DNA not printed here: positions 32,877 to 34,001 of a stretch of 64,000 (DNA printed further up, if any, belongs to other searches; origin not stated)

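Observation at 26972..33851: RNase HII and an RNase HIII-like paralogue both embedded in the cassette array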

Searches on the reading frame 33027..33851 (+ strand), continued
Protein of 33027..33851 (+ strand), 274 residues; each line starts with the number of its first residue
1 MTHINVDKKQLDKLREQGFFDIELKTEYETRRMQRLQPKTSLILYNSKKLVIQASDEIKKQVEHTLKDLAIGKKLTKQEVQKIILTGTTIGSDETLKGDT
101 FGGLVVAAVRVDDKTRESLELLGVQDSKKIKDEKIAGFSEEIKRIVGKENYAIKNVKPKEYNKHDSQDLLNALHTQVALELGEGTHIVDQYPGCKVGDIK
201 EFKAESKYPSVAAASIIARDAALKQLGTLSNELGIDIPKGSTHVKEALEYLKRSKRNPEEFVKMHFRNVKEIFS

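Call 20: find_encoding_contigs(protein=P0065, flank=8000, max_places=2)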
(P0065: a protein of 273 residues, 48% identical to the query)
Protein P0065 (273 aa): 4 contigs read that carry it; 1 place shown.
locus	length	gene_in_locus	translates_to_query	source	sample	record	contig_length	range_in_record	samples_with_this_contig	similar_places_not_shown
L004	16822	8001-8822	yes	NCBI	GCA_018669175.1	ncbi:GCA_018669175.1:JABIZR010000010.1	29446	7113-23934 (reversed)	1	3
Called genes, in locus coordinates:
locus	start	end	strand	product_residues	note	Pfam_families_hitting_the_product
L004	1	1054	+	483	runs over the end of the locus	-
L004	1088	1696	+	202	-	-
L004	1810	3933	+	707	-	PF01261:AP_endonuc_2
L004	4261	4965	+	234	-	-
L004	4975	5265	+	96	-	PF14947:HTH_45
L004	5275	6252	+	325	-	PF01408:GFO_IDH_MocA, PF02894:GFO_IDH_MocA_C, PF22725:GFO_IDH_MocA_C3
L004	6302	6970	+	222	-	PF01351:RNase_HII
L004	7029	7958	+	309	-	-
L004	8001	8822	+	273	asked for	PF01351:RNase_HII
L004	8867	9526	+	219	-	PF11969:DcpS_C, PF01230:HIT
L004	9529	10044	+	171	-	PF01230:HIT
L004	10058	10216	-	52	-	-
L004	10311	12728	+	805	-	PF28492:Beta_helix_4 (weak), PF05048:NosD (weak), PF13229:Beta_helix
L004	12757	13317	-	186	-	-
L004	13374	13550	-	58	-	-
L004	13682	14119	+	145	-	PF00856:SET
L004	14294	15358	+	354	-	PF01028:Topoisom_I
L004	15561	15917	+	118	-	-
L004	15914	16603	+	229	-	PF03483:B3_4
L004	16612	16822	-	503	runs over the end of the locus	PF02729:OTCace_N, PF00185:OTCace, PF01948:PyrI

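Call 22: find_related_loci(query=A1, collection=genome_contigs, flank=10000)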
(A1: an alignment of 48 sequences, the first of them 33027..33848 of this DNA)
Query A1 (274 aa) in genome_contigs; peptide patterns used: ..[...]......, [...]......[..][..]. (x = any residue, [..] = any of these).
266 stretches matched a pattern; 227 encode a relative of the query (tblastn E <= 1e-3); the best 80 are kept; 80 distinct loci.
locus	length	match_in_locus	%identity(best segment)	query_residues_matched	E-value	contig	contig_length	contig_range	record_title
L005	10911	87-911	59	1-273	4e-95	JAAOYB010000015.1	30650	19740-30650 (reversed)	Candidatus Woesearchaeota archaeon isolate DPANNHV_H2.bin.12 k83_415237, whole genome shotgun sequence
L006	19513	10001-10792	51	6-274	2e-74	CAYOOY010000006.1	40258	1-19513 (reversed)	MAG TPA_asm: uncultured Methanosarcinales archaeon isolate binchicken_co141_64 genome assembly, contig: NODE_4312_length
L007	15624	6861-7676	52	1-273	8e-84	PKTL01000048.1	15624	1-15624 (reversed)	MAG: Candidatus Woesearchaeota archaeon isolate BM511 sc_2222, whole genome shotgun sequence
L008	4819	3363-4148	50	6-273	1e-72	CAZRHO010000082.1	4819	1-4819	MAG TPA_asm: uncultured Methanosarcinales archaeon isolate binchicken_co141_112 genome assembly, contig: NODE_58204_leng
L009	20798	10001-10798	50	1-273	6e-72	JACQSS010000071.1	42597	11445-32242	MAG: Candidatus Woesearchaeota archaeon isolate NC_groundwater_1391_Ag_S-0.2um_48_40 S_p2_S4_coassembly_k141_3703251, wh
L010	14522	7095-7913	50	1-274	2e-71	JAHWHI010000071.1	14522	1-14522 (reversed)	MAG: Candidatus Woesearchaeota archaeon isolate FT6_98 k127_31100204, whole genome shotgun sequence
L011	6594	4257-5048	48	5-273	5e-71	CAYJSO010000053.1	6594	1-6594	MAG TPA_asm: uncultured Methanosarcinales archaeon isolate ERP125453_co1_298 genome assembly, contig: NODE_15028_length_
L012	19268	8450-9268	50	1-274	5e-71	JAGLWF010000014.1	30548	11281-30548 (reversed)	MAG: Nanoarchaeota archaeon isolate RS_12_14 ZL285.bin.14.fa_14, whole genome shotgun sequence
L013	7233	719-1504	50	5-273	4e-71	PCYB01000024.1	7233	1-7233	MAG: Candidatus Woesearchaeota archaeon CG10_big_fil_rev_8_21_14_0_10_36_11 CG10_8_21_14_0.10_scaffold_11718_c, whole ge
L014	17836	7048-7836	51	5-273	1e-70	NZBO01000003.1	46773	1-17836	MAG: archaeon isolate ARS1334 80633, whole genome shotgun sequence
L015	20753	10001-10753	48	23-273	2e-70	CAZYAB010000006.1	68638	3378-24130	MAG TPA_asm: uncultured Methanosarcinales archaeon isolate SRP077602_co2_46 genome assembly, contig: NODE_574_length_686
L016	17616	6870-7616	48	23-273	2e-70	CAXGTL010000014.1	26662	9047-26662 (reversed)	MAG TPA_asm: Candidatus Woesearchaeota archaeon isolate ERR594346_binner12_Refined_66 genome assembly, contig: ERZ540258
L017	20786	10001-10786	48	5-273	3e-69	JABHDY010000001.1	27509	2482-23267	MAG: Candidatus Woesearchaeota archaeon isolate SI037_bin144 k141_3155764, whole genome shotgun sequence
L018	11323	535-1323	46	1-270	4e-69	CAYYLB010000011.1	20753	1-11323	MAG TPA_asm: uncultured Methanosarcinales archaeon isolate binchicken_co38_1359 genome assembly, contig: NODE_5391_lengt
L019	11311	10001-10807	48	1-274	5e-69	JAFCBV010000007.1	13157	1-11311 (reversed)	MAG: Candidatus Nanohalarchaeota archaeon isolate AB_03_Bin_104 AB_03_Bin_104_scaffold_4164, whole genome shotgun sequen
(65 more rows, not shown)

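Call 24: predict_structure(alignment_id=A1)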
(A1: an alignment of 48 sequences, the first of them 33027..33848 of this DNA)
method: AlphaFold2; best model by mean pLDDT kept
length: 274 residues; sequences in the alignment: 48
mean_pLDDT: 90.1   pTM: 0.71
mean pLDDT of the five models: 90.1, 89.5, 89.3, 89.1, 88.8
residues with pLDDT >= 90: 178; 70-90: 81; 50-70: 14; < 50: 1
segments of 3 or more residues with pLDDT < 50: none
pLDDT, mean of each block of 10 residues (from residue 1): 89 91 87 85 91 90 91 71 69 85 97 91 82 95 98 97 94 97 92 88 86 96 96 93 91 97 93 92
secondary structure, 60 per line:
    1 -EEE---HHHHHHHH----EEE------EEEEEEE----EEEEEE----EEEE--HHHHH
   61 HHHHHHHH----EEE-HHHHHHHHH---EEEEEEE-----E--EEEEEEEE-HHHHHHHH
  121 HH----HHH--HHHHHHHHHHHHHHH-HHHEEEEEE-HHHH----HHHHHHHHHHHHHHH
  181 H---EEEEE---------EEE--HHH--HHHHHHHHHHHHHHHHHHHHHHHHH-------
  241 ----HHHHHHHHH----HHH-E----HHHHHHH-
elements in order: E2-4 H8-15 E20-22 E29-35 E40-45 E50-53 H56-68 E73-75 H77-85 E89-95 E104-111 H113-122 H132-146 E151-156 H158-161 H166-181 E185-189 E199-201 H209-233 H245-253 H267-273

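Call 27: fold_search(model_id=the predicted structure, library=pdb)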
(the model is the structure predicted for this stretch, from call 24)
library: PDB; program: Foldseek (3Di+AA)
matches with E <= 10: 334; with E <= 0.001: 34
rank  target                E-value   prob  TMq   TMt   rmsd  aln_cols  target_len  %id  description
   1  2d0a                  6.2e-17  1.00  0.63  0.56  11.3       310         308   25  Crystal structure of Bst-RNase HIII (released 2006-07-18)
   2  4py5_A                1.6e-16  1.00  0.57  0.58  12.2       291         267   26  Thermovibrio ammonificans RNase H3 in complex with 19-mer RNA/DNA (released 2014-07-30)
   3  3asm                  1.8e-16  1.00  0.62  0.56  11.4       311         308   26  Crystal structure of Q54A mutant protein of Bst-RNase HIII (released 2011-06-08)
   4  3vn5                  2.0e-15  1.00  0.57  0.61   9.1       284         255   27  Crystal structure of Aquifex aeolicus RNase H3 (released 2012-12-26)
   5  1uax_A                6.4e-11  1.00  0.58  0.74   3.5       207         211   26  Crystal structure of the ribonuclease H2 from Pyrococcus horikoshii OT3 (released 2004-06-29)
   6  3p83_D                4.0e-10  1.00  0.57  0.73   3.3       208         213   27  Structure of the PCNA:RNase HII complex from Archaeoglobus fulgidus. (released 2011-02-02)
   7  1eke_B                4.2e-10  1.00  0.58  0.70   2.9       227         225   24  CRYSTAL STRUCTURE OF CLASS II RIBONUCLEASE H (RNASE HII) WITH MES LIGAND (released 2000-09-13)
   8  1eke_A                8.0e-10  1.00  0.57  0.70   4.3       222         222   23  CRYSTAL STRUCTURE OF CLASS II RIBONUCLEASE H (RNASE HII) WITH MES LIGAND (released 2000-09-13)
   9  3p83_E                1.1e-09  1.00  0.57  0.76   3.0       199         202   29  Structure of the PCNA:RNase HII complex from Archaeoglobus fulgidus. (released 2011-02-02)
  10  1i39                  1.4e-09  1.00  0.58  0.78   3.0       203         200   28  RNASE HII FROM ARCHAEOGLOBUS FULGIDUS (released 2001-04-11)
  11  1io2                  1.5e-09  1.00  0.58  0.74   3.7       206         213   23  Crystal structure of type 2 ribonuclease h from hyperthermophilic archaeon, thermococcus kodakaraensis kod1 (released 2001-04-18)
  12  3p83_F                2.9e-09  1.00  0.58  0.77   3.3       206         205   27  Structure of the PCNA:RNase HII complex from Archaeoglobus fulgidus. (released 2011-02-02)
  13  2dfh                  4.2e-09  1.00  0.58  0.71   3.3       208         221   22  Crystal structure of Tk-RNase HII(1-212)-C (released 2007-03-06)
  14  2dff                  8.0e-09  1.00  0.58  0.74   3.4       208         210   22  Crystal structure of Tk-RNase HII(1-204)-C (released 2007-03-06)
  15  7uwe_C                3.5e-08  1.00  0.55  0.78   3.3       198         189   22  CryoEM Structure of E. coli Transcription-Coupled Ribonucleotide Excision Repair (TC-RER) complex (released 2023-05-31)
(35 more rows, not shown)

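Call 28: search_protein_families(library=pfam, proteins=[window:33027-33851:+], max_evalue=10)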
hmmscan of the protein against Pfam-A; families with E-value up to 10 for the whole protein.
window:33027-33851:+ (274 aa): 4 families
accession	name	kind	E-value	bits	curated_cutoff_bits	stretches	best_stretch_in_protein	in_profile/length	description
PF01351.25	RNase_HII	-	1.1e-25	91.2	25.8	1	90-269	1-199/199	Ribonuclease HII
PF02621.19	VitK2_biosynth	-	0.0022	17.9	26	1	144-269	108-231/252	Menaquinone biosynthesis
PF01802.22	Herpes_V23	-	0.032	14.1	25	1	25-71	156-202/290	Herpesvirus VP23 like capsid protein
PF07244.20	POTRA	-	0.27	12.4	21.3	1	116-163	17-63/79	Surface antigen variable number repeat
